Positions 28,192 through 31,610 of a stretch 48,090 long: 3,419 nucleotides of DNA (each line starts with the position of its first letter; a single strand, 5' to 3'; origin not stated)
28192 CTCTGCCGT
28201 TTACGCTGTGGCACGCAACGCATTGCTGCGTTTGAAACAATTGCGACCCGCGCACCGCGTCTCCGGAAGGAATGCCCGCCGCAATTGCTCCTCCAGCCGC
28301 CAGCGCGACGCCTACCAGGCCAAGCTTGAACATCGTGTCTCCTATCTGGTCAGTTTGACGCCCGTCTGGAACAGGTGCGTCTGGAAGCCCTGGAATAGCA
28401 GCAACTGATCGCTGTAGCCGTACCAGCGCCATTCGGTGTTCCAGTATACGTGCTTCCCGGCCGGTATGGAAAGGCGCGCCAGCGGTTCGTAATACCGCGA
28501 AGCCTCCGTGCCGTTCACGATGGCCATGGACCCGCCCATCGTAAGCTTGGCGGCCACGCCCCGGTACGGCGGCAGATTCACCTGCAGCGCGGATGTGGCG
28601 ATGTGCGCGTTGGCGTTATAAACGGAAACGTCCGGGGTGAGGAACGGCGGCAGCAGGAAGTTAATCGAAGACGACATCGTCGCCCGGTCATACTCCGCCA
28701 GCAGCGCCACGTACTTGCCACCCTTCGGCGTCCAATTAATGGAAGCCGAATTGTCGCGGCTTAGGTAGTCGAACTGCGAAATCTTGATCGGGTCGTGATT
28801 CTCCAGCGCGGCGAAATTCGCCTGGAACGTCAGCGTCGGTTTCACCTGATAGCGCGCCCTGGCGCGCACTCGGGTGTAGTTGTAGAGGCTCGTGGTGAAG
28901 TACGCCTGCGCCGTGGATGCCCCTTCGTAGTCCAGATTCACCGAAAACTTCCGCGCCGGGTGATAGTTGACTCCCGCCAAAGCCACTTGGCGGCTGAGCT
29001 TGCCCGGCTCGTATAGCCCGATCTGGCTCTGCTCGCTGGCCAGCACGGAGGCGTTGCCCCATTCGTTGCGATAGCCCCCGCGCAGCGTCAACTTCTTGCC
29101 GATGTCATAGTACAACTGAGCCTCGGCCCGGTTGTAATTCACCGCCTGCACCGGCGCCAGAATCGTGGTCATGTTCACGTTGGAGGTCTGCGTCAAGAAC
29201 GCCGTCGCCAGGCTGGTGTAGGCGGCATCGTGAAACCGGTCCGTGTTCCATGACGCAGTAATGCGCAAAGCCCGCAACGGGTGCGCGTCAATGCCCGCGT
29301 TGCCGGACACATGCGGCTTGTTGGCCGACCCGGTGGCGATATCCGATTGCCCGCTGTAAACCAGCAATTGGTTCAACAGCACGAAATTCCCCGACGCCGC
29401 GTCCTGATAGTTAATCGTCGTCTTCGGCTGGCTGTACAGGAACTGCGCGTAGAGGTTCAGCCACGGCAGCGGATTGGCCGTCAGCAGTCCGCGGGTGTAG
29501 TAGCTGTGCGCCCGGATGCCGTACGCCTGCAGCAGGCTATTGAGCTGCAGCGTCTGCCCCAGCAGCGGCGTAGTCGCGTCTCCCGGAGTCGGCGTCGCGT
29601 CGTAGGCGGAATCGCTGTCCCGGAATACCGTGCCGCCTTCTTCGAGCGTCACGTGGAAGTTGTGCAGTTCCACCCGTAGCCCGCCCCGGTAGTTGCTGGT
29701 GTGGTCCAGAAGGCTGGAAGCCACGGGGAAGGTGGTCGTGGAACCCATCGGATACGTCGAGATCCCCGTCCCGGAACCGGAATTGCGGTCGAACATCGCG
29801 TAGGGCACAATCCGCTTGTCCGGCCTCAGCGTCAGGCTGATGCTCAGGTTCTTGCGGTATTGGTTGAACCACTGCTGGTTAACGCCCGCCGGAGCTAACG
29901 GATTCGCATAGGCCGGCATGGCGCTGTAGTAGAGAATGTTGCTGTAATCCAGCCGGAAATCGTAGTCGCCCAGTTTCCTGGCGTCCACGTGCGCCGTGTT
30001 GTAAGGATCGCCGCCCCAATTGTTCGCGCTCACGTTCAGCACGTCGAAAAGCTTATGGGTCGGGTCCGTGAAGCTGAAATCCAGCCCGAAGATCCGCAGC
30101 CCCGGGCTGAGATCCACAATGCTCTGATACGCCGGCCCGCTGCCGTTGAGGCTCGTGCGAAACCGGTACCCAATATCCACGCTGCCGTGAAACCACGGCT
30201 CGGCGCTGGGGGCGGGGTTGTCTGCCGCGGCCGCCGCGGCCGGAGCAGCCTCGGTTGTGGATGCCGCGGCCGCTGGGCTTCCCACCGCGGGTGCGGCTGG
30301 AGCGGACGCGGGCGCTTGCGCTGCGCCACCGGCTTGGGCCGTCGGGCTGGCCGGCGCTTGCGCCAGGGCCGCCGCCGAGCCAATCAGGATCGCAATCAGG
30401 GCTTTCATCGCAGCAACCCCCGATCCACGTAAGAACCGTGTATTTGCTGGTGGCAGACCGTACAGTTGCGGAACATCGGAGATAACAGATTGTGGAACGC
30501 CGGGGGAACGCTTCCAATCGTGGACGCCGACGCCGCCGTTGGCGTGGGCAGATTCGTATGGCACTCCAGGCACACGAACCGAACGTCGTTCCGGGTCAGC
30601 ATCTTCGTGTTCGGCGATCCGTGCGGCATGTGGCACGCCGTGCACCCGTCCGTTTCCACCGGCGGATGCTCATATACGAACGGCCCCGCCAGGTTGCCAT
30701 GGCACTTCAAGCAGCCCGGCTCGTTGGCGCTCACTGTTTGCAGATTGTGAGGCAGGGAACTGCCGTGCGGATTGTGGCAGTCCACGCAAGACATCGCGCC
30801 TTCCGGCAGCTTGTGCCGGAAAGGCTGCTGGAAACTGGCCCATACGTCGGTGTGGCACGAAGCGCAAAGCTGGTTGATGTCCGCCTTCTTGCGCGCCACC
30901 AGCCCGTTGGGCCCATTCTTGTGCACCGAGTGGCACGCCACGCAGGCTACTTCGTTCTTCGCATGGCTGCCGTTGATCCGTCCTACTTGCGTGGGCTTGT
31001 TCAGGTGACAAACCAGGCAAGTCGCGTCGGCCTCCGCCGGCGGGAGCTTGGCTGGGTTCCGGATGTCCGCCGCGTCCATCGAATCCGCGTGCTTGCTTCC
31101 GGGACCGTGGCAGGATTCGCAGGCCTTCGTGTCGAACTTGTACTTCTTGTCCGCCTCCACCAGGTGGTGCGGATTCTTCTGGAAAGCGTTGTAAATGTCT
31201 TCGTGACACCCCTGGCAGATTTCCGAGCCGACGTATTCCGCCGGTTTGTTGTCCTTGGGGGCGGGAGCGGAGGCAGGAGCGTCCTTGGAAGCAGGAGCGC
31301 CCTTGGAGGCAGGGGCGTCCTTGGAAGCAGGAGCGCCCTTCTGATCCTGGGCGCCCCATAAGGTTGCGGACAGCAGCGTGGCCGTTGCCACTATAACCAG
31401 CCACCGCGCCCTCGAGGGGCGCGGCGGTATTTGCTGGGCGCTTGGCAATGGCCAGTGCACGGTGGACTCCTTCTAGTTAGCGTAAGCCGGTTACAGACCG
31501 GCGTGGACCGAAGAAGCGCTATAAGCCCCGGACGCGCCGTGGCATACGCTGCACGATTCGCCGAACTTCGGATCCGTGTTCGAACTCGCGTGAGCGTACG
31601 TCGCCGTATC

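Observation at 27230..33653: mtrCAB-type porin-cytochrome operon (plus a four-domain cytochrome c) in an acidobacterial-looking genome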

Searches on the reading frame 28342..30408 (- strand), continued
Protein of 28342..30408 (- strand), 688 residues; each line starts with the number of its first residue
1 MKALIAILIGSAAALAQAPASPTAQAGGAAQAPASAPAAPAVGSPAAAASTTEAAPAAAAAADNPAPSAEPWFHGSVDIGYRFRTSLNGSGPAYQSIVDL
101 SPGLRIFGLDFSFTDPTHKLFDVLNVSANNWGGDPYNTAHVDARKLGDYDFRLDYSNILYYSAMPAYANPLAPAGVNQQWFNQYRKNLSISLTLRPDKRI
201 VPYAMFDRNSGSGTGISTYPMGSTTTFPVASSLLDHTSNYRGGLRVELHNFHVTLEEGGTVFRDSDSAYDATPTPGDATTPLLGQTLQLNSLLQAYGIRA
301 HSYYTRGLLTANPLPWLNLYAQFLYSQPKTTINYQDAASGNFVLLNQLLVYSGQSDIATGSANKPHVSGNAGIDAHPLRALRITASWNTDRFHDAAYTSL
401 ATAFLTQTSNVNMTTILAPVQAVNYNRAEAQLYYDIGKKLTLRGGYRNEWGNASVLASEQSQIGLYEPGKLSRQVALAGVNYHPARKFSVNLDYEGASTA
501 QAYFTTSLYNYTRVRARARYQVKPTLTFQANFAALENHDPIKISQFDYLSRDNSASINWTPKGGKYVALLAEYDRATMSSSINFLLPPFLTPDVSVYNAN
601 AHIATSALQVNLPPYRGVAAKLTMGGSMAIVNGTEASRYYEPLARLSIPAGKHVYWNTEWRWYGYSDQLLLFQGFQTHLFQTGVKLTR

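Call 35: find_related_loci(query=A1, collection=genome_contigs, flank=8000)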
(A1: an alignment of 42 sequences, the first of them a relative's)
Query A1 (688 aa) in genome_contigs; peptide patterns used: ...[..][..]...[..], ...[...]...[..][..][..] (x = any residue, [..] = any of these).
198 stretches matched a pattern; 181 encode a relative of the query (tblastn E <= 1e-3); the best 80 are kept; 80 distinct loci.
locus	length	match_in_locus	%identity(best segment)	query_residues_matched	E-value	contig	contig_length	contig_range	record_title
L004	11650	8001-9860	65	69-688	0e+0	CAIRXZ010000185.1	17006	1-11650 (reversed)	MAG: uncultured Acidobacteriia bacterium isolate A14_bin-2537 genome assembly, contig: bin-2537:185/366, whole genome sh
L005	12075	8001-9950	55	34-688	0e+0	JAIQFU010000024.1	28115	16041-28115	MAG: Terriglobia bacterium isolate SRVP_31 SRVP18_core_1_40-35cm_scaffold_553, whole genome shotgun sequence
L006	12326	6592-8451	57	70-688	0e+0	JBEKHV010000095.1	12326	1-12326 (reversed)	MAG: Bryobacteraceae bacterium isolate SPRUCE 285 SPRUCE_285_95, whole genome shotgun sequence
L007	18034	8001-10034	50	1-688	0e+0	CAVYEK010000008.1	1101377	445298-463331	MAG: Terriglobia bacterium isolate MFD04492.bin.1.15 genome assembly, contig: contig_17946, whole genome shotgun sequenc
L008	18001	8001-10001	51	1-688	0e+0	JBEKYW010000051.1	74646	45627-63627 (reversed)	MAG: Bryobacteraceae bacterium isolate SPRUCE 684 SPRUCE_684_51, whole genome shotgun sequence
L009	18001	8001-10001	51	1-688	0e+0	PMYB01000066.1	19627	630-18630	MAG: Bryobacterales bacterium isolate fen_178 73.20110800_E2D.16_contig_19894, whole genome shotgun sequence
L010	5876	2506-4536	49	1-688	0e+0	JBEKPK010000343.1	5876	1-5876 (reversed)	MAG: Bryobacteraceae bacterium isolate SPRUCE 462 SPRUCE_462_343, whole genome shotgun sequence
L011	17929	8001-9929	52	47-688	0e+0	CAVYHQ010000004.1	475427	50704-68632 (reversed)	MAG: Bryobacterales bacterium isolate MFD03726.bin.1.49 genome assembly, contig: contig_19465, whole genome shotgun sequ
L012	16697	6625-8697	49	1-688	0e+0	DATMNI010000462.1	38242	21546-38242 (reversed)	MAG TPA_asm: Candidatus Acidiferrales bacterium isolate SMAG_U12846 k141_4206352, whole genome shotgun sequence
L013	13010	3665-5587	53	58-688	0e+0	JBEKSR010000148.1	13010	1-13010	MAG: Bryobacteraceae bacterium isolate SPRUCE 539 SPRUCE_539_148, whole genome shotgun sequence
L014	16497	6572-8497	71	48-688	0e+0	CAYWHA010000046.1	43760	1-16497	MAG TPA_asm: uncultured Solibacteraceae bacterium isolate binchicken_co3_380 genome assembly, contig: NODE_2490_length_4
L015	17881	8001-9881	51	62-688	0e+0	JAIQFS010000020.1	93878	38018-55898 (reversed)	MAG: Terriglobia bacterium isolate SRVP_43 SRVP18_core_1_35-25cm_scaffold_75, whole genome shotgun sequence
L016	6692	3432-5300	54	67-688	0e+0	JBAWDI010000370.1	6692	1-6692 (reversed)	MAG: Bryobacteraceae bacterium isolate MFD05379_ilm_asm_bin17 k127_134629, whole genome shotgun sequence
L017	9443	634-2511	51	64-688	0e+0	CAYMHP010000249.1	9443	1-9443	MAG TPA_asm: uncultured Solibacteraceae bacterium isolate SRP272529_co2_257 genome assembly, contig: NODE_13509_length_9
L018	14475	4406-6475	49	1-688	0e+0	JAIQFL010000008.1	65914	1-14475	MAG: Terriglobia bacterium isolate SRVP_16 SR-VP_26_10_2019_C_20cm_scaffold_820, whole genome shotgun sequence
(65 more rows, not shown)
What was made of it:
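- Source habitats named in the record titles are peat, bog, fen, palsa and permafrost MAGs (call 35). The habitats are mostly anoxic peat (call 35).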

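Call 51: search_protein_families(library=ncbifam, alignment_id=A1, max_evalue=0.01)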
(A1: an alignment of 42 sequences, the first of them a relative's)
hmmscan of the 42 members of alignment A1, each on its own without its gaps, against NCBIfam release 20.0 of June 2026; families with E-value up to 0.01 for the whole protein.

A. member 1, P0001 (688 aa): 0 families

B. families by the number of members that match (of 42 scanned): 4 families
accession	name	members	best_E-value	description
TIGR03509.1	OMP_MtrB_PioB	7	9.8e-05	MtrB/PioB family decaheme-associated outer membrane protein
TIGR03014.2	EpsL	4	1.1e-05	XrtB/PEP-CTERM-associated polysaccharide biosynthesis outer membrane protein EpsL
NF041027.1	GSU2204_Se_pt_1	3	1.9e-05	GSU2204 family CXXCH-containing (seleno)protein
NF033760.1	gliding_GltG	1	0.0013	adventurous gliding motility protein GltG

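Call 52: search_protein_families(library=pfam, proteins=[P0042, P0039, P0025, P0114], max_evalue=0.01)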
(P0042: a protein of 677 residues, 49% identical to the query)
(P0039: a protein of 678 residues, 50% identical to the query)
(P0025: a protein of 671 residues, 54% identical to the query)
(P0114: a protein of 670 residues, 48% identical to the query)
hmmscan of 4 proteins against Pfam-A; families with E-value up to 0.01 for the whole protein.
P0042 (677 aa): 1 family
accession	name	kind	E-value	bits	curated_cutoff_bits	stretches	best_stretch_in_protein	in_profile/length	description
PF11854.14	MtrB_PioB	-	1.8e-08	33.9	23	1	111-348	36-282/635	Putative outer membrane beta-barrel porin, MtrB/PioB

P0039 (678 aa): 1 family
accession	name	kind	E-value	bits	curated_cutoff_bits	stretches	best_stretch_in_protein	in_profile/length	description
PF11854.14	MtrB_PioB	-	1.9e-08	33.8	23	1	113-350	37-283/635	Putative outer membrane beta-barrel porin, MtrB/PioB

P0025 (671 aa): 1 family
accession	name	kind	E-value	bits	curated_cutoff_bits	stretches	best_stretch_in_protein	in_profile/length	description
PF11854.14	MtrB_PioB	-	2.4e-06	26.9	23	1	106-252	37-203/635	Putative outer membrane beta-barrel porin, MtrB/PioB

P0114 (670 aa): 1 family
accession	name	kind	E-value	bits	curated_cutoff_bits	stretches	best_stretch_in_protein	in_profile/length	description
PF11854.14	MtrB_PioB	-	9e-08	31.6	23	1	108-286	37-237/635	Putative outer membrane beta-barrel porin, MtrB/PioB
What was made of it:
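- Orthologues pass Pfam MtrB_PioB (call 52). Four orthologues pass the Pfam MtrB_PioB cut-off, in register with the model's N-terminal third (call 52).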

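Call 73: search_protein_representatives(alignment_id=A1)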
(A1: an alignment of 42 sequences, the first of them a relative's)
Query: 42 sequences, 676 profile positions. Proteins with E-value up to 0.001 (for the whole library): 1585; up to 1e-10: 1073; up to 1e-30: 378. The best 150 are listed.
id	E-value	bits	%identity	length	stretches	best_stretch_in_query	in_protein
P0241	0.0e+00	1029.2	-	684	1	6-676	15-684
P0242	8.1e-284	959.5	-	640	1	51-676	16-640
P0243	2.5e-267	905.0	-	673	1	1-676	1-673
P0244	1.1e-258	876.5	-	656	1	33-675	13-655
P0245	1.6e-255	865.9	-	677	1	1-676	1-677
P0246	8.4e-237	804.1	-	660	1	36-674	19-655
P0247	3.3e-228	775.7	-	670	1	1-676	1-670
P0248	1.2e-223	760.6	-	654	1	45-674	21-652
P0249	2.0e-221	753.3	-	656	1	33-675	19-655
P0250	2.4e-221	753.0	-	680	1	1-675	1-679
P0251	4.2e-217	739.0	-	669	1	1-676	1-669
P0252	1.4e-216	737.3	-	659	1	29-676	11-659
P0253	3.2e-214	729.5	-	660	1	9-675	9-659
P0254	2.3e-211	720.1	-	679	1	12-676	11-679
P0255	2.0e-209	713.6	-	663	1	32-676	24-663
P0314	1.2e-120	420.3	-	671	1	58-673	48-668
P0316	1.4e-119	416.7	-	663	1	47-672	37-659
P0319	9.3e-116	404.1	-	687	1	37-675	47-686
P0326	2.4e-102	359.7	-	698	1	6-673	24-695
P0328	1.2e-100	354.2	-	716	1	6-672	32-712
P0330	2.4e-99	349.8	-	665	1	47-673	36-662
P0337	5.7e-91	322.2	-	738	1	30-674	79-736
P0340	4.3e-89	316.0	-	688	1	58-674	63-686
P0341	5.7e-89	315.5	-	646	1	63-674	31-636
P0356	7.3e-78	278.8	-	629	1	60-674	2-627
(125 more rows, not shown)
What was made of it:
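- Closest known: Group 5 MtrCAB of Acidobacteriia. Different: 181 species representatives carry the barrel (call 35), and the profile finds 1585 representatives at 50% identity (call 73).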

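Call 74: search_protein_families(library=pfam, proteins=[P0314, P0316, P0319, P0326, P0328, P0330, P0337, P0340, P0341, P0356], max_evalue=0.001)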
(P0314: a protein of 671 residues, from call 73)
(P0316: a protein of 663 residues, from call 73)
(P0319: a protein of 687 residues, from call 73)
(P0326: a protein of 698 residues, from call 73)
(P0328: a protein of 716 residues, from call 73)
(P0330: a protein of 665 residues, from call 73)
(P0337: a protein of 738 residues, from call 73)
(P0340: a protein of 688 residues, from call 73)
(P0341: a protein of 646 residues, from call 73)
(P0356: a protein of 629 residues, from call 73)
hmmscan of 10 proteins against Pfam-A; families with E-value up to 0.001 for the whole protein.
P0314 (671 aa): 0 families

P0316 (663 aa): 0 families

P0319 (687 aa): 0 families

P0326 (698 aa): 0 families

P0328 (716 aa): 0 families

P0330 (665 aa): 0 families

P0337 (738 aa): 0 families

P0340 (688 aa): 0 families

P0341 (646 aa): 0 families

P0356 (629 aa): 0 families
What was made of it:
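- Ten more distant family members also have no Pfam hit (call 74).
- Tried and rejected: None has any Pfam hit (call 74).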

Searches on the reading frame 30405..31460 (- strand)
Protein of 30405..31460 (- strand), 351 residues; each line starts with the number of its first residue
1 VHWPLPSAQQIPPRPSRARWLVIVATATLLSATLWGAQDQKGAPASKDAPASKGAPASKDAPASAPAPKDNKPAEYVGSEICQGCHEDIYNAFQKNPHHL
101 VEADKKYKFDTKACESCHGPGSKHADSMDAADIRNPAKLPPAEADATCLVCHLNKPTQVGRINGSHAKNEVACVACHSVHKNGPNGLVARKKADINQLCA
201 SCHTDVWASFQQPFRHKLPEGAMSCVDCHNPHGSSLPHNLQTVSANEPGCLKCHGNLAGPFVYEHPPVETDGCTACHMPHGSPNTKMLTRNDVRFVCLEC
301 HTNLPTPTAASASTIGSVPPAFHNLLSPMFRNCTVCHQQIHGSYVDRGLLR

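Call 4: search_protein_families(library=ncbifam, proteins=[window:30405-31460:-], max_evalue=0.1)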
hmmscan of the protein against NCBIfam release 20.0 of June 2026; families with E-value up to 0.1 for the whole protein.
window:30405-31460:- (351 aa): 11 families
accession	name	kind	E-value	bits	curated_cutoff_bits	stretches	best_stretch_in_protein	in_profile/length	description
TIGR03508.1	decahem_SO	subfamily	9.5e-77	257.9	192.2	1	78-346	1-257/258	DmsE family decaheme c-type cytochrome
NF041028.1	decahem_GSU2203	exception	4e-67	226.7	325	1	72-343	29-301/317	GSU2203 family decaheme c-type cytochrome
TIGR01905.1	paired_CXXCH_1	subfamily_domain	3.8e-26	90.7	25.2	3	265-303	1-38/41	doubled CXXCH domain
TIGR03153.1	cytochr_NrfH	equivalog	1.9e-07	31.2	134.2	1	193-235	25-64/138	cytochrome c nitrite reductase small subunit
NF041198.1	UshA_like_PCGU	equivalog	1.2e-06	27.4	275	3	112-153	473-509/519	UshA-like (seleno)protein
NF008659.0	PRK11659.1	equivalog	7.1e-06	25.8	184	1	80-207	47-171/188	cytochrome c nitrite reductase pentaheme subunit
TIGR03507.1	decahem_SO1788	subfamily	8.1e-06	24.6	209.3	2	146-207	244-306/672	OmcA/MtrC family decaheme c-type cytochrome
NF040968.1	FeS_ExtO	equivalog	9.4e-05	21.4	200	1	142-217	18-83/416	selenite/tellurite reduction operon b-type cytochrome iron-sulfur cluster-binding subunit ExtO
NF043010.1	Cyt554_Nsmonas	equivalog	0.00033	20.1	400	1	74-125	75-122/238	cytochrome c-550 CycA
NF047727.1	4hemeCytCCctA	equivalog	0.002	18.2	180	1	172-254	36-104/109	tetraheme c-type cytochrome CctA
TIGR03146.1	cyt_nit_nrfB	equivalog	0.0028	17.9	166.6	1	81-206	13-144/145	cytochrome c nitrite reductase pentaheme subunit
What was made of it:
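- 30405..31460 (-): mtrA homologue: a 351-aa periplasmic, barrel-inserted decaheme cytochrome with a GTG start. It has ten CxxCH and 23 His. A low-complexity Ala/Pro/Ser/Lys linker follows the signal peptide. TIGR03508 DmsE family scores 258 bits (cut-off 192) (call 4).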

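Call 5: search_protein_families(library=pfam, proteins=[window:30405-31460:-], max_evalue=0.1)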
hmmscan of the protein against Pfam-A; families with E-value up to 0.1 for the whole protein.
window:30405-31460:- (351 aa): 7 families
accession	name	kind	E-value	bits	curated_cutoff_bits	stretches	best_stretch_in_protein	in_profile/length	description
PF09699.15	Paired_CXXCH_1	-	3e-30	104.1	20.6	3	265-303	1-38/41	Doubled CXXCH motif (Paired_CXXCH_1)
PF14537.11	Cytochrom_c3_2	-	1e-13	52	25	4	166-254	2-78/79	Cytochrome c3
PF22113.1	Mtrc-MtrF_II-IV_dom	-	6.2e-12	45.8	30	3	79-123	120-168/176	Outer membrane cytochrome MtrC/MtrF-like, domains II/IV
PF14522.11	Cytochrome_C7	-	6.2e-11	42.4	24.8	4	195-254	12-66/67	Cytochrome c7 and related cytochrome c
PF22678.1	Cytochrom_c_NrfB-like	-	2.9e-05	24.9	27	1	114-202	1-89/89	Cytochrome c-type protein NrfB-like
PF13435.11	Cytochrome_C554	-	0.00026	22.3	20.8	0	190-229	42-83/84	Cytochrome c554 and c-prime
PF03264.19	Cytochrom_NNT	-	0.0027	17.9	24.1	1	77-118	123-164/174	NapC/NirT cytochrome c family, N-terminal region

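Call 8: search_solved_structures(query=window:30405-31460:-, max_evalue=0.001)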
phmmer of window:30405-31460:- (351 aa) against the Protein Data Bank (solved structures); distinct sequences matched with E-value up to 0.001: 4.
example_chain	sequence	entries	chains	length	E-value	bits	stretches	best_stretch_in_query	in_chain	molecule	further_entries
6r2q_A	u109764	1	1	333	3.1e-33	118.5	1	59-348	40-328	Cystathionine beta-synthase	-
6qvm_A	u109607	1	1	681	2.5e-06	30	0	113-209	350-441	Multiheme cytochrome cf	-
2ozy_A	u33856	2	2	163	1.3e-05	27.7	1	101-206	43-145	Cytochrome c-type protein nrfB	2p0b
6i5b_A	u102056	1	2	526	0.00031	23.1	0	64-99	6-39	Uncharacterized protein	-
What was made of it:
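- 30405..31460 (-): The best solved-structure match is 6R2Q_A, the MtrA chain of the Mtr complex (mislabelled by the depositors), at 3e-33 over aa 59-348 (call 8).
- On DmsE/MtrA family decaheme cytochrome (TIGR03508): The best solved-structure match is MtrA, 6R2Q_A, at 3e-33 (call 8).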
